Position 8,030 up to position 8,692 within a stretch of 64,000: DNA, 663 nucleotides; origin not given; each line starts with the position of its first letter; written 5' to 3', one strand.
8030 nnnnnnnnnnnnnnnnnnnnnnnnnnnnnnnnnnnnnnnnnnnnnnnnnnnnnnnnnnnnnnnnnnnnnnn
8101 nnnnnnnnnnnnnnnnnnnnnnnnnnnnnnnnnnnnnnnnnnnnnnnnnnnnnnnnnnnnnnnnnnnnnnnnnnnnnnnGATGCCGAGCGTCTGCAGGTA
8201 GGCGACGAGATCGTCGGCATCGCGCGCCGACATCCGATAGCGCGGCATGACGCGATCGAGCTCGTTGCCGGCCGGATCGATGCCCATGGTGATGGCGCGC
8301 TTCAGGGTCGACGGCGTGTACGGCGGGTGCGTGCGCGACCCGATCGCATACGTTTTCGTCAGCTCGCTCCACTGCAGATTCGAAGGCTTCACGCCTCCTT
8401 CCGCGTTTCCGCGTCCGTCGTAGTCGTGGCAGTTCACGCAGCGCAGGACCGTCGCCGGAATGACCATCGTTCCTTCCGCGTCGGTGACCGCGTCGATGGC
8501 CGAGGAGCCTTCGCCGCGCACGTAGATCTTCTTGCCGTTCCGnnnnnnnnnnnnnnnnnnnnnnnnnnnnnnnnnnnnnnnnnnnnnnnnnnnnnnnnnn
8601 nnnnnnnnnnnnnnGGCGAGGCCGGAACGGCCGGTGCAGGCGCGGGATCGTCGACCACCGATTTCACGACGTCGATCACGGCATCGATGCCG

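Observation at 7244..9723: Overlapping operon: tandem-domain SCO1/SenC copper chaperone coupled to a cytochrome c domain fused to a periplasmic solute-binding domain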

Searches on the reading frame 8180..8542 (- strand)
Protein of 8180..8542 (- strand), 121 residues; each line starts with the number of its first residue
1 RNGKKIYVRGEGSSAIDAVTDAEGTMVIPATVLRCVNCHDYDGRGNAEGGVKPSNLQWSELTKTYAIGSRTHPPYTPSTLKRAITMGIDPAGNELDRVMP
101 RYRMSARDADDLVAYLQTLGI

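Call 82: search_solved_structures(query=window:8180-8542:-, max_evalue=10, show_alignments=2)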
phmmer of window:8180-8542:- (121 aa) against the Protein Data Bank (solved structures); distinct sequences matched with E-value up to 10: 8.
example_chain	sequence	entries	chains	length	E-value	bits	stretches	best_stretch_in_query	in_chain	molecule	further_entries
7w2j_C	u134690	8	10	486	0.06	16.7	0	33-118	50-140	Fructose dehydrogenase cytochrome subunit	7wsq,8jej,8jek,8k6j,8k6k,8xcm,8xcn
8k33_B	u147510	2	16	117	0.56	13.6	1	59-117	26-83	NB1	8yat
8yaf_B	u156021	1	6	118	0.57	13.6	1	59-117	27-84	NB1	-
2dvh_A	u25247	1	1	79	0.79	13.1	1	33-62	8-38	CYTOCHROME C-553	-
1dvh_A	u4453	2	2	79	1.1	12.7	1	33-61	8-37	CYTOCHROME C553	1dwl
1e08_E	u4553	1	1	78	1.1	12.7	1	33-61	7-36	CYTOCHROME C553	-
5lo9_A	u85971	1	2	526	1.3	12.4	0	32-78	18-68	Cytochrome C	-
7q21_C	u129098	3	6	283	1.3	12.4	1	31-63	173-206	Cytochrome bc1 complex cytochrome c subunit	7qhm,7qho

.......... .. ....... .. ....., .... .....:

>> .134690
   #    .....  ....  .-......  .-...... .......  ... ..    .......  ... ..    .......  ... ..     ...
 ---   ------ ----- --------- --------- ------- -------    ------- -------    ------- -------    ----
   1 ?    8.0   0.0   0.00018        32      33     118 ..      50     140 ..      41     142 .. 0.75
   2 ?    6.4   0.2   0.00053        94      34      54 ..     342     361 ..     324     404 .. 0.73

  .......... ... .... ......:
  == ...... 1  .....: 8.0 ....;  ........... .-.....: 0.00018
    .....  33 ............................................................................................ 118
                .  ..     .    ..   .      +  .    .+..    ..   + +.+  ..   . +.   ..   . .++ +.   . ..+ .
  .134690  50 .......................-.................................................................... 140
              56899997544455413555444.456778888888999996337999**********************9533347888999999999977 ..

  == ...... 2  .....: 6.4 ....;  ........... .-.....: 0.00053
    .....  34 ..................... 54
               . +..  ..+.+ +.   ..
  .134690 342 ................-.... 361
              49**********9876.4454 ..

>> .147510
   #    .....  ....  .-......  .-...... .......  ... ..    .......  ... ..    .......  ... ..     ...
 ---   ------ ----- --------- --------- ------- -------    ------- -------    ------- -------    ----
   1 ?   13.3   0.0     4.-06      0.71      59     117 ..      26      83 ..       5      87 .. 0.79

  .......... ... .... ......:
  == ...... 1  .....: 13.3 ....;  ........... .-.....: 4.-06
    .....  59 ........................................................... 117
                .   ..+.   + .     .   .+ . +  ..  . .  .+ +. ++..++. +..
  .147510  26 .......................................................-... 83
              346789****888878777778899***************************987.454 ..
